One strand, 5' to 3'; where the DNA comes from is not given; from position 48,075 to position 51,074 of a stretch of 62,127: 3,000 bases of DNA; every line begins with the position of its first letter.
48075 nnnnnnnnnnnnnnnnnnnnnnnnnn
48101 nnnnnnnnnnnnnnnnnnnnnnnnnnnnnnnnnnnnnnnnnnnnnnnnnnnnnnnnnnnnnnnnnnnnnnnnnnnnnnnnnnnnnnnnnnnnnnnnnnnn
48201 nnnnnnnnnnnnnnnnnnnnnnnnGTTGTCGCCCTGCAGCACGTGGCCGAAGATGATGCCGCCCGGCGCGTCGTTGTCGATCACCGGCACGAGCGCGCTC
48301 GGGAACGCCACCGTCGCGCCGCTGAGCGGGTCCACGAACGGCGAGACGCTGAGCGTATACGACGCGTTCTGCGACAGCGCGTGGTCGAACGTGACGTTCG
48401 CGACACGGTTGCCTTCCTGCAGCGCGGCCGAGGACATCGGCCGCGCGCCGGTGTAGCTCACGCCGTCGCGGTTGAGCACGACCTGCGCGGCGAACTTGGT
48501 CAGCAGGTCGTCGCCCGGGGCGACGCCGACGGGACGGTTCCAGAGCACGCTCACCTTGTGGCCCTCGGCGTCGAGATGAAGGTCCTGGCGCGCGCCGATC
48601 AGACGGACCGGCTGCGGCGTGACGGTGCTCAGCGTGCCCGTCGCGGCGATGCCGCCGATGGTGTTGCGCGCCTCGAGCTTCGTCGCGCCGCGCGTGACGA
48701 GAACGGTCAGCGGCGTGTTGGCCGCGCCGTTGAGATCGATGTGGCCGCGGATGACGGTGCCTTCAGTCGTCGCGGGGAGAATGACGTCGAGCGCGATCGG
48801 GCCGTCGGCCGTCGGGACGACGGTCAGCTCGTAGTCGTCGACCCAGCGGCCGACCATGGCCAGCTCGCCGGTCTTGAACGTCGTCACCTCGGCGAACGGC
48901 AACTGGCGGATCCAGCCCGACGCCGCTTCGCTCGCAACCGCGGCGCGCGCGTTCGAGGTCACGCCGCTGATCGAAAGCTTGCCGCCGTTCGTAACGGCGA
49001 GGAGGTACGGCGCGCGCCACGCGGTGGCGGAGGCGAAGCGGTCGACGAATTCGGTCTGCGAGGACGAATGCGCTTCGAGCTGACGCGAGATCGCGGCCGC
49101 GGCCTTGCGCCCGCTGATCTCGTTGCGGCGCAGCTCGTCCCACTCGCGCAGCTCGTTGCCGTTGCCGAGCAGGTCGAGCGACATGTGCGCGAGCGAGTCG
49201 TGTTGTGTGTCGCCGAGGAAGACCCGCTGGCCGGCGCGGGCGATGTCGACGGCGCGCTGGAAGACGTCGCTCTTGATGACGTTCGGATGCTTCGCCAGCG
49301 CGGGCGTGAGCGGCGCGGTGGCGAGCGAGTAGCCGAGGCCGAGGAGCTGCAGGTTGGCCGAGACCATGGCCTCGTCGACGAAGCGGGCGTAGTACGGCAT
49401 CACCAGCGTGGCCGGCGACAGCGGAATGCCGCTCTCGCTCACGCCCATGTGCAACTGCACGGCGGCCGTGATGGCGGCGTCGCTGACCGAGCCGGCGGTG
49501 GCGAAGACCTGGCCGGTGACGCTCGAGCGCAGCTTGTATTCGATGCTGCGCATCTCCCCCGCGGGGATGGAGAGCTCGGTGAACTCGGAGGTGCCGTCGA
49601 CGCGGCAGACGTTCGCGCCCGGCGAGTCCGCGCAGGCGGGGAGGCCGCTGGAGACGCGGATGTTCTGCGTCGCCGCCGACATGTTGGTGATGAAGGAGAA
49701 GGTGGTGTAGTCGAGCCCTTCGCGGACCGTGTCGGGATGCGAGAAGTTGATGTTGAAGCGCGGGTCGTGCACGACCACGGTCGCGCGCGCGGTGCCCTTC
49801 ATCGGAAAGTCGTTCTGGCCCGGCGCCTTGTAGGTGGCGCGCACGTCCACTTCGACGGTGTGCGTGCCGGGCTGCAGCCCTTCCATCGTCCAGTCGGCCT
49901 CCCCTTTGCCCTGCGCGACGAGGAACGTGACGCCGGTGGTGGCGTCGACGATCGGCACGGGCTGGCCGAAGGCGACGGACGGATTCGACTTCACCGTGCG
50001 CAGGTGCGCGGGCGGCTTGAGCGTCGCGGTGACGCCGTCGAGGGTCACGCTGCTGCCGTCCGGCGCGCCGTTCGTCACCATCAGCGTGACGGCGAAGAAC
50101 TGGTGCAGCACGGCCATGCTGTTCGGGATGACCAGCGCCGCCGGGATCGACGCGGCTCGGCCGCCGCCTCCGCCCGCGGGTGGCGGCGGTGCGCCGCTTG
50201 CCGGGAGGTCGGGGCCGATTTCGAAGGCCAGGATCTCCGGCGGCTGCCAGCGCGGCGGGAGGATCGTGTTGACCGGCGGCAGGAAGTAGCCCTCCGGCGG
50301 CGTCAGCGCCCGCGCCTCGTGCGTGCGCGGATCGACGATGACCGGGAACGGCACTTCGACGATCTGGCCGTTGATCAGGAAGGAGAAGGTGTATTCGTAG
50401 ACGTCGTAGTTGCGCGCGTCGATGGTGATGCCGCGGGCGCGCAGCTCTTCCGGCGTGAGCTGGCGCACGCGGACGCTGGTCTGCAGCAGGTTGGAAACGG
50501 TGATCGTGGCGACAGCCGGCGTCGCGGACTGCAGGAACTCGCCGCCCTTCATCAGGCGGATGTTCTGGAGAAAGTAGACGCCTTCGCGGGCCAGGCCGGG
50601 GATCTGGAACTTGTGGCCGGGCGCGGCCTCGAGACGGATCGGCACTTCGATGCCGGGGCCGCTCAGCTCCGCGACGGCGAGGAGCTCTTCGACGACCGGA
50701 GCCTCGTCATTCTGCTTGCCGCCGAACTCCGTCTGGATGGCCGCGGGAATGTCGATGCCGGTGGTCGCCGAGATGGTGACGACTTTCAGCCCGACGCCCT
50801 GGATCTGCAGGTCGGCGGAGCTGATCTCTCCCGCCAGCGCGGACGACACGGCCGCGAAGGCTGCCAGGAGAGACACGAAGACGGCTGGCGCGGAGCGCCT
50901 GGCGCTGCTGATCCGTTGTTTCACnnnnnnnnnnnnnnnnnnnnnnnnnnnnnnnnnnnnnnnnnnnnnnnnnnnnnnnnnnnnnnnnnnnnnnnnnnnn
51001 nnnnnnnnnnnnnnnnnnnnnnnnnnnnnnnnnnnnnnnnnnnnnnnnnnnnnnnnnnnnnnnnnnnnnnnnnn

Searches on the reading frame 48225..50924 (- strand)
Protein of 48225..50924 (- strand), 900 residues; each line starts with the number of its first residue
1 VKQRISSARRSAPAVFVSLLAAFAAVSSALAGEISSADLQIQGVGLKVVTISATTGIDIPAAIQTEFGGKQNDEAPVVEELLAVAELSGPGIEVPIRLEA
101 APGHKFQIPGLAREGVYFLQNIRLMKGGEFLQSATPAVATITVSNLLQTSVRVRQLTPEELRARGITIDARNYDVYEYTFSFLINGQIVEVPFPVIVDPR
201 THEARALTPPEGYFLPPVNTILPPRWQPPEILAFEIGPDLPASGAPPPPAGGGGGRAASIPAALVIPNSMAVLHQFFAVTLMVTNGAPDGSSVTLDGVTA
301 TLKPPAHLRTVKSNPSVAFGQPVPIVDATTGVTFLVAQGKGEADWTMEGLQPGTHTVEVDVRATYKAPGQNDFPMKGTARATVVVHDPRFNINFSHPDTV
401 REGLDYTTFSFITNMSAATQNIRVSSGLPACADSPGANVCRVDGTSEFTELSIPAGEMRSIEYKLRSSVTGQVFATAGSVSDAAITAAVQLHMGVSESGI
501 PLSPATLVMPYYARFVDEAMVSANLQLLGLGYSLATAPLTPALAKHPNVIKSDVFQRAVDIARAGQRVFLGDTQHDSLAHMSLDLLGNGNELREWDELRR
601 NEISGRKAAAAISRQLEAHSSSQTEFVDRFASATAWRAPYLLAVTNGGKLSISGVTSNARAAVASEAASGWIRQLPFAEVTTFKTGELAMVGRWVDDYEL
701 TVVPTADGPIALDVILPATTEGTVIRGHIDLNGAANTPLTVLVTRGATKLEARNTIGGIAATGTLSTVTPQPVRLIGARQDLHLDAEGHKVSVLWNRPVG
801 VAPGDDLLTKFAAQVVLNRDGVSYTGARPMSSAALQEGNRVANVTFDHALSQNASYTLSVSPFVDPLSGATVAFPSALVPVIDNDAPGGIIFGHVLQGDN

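Call 85: search_solved_structures(query=window:48225-50924:-, max_evalue=1)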
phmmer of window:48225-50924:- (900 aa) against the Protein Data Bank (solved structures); distinct sequences matched with E-value up to 1: 1.
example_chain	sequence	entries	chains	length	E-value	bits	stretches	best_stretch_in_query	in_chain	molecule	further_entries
3e8p_A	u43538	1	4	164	0.58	11.6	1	316-373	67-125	uncharacterized protein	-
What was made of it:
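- Tried and rejected: The first 900 aa of protein B have no PDB relative, so there is no TcA-like hint (call 85).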
